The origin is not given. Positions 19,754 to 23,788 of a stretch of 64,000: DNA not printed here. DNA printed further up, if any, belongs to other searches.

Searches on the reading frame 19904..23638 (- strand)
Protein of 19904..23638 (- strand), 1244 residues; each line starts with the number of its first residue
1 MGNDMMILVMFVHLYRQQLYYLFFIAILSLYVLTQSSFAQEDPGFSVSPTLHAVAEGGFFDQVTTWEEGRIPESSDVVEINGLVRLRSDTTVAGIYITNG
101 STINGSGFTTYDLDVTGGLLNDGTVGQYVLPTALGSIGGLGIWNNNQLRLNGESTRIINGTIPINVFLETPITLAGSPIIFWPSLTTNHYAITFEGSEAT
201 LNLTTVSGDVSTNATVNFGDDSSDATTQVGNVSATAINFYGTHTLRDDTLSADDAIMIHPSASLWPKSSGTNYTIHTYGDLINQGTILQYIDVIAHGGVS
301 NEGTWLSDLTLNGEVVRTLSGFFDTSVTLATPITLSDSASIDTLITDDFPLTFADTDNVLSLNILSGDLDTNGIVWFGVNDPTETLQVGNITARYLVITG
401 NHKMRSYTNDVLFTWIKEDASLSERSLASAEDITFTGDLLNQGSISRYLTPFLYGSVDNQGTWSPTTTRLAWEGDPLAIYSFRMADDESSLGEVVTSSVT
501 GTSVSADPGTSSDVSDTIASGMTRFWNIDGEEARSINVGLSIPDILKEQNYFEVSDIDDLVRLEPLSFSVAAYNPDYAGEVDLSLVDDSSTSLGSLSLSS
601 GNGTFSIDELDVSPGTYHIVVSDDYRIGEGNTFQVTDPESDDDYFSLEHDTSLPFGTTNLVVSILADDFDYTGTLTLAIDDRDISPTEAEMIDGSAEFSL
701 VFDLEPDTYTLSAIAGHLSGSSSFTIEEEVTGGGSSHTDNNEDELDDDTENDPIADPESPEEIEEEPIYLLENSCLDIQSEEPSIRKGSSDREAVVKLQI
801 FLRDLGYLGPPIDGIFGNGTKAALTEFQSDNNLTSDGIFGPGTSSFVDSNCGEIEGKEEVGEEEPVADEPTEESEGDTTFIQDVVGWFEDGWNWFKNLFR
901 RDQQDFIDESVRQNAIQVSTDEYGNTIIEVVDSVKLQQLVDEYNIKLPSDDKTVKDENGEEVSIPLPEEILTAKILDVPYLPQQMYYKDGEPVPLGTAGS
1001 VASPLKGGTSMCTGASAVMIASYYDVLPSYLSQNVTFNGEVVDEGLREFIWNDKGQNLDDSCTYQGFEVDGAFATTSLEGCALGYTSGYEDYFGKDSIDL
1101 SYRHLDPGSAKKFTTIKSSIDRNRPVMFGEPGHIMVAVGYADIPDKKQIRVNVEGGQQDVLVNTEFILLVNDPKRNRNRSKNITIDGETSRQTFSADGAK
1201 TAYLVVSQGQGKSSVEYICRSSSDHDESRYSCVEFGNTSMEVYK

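Call 52: search_protein_families(library=pfam, proteins=[window:19904-23638:-], max_evalue=0.001)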
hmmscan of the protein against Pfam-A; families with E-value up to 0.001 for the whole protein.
window:19904-23638:- (1244 aa): 1 family
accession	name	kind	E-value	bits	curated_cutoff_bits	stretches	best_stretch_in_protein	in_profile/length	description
PF01471.23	PG_binding_1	-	4.8e-15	55.9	23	1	792-843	2-53/57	Putative peptidoglycan binding domain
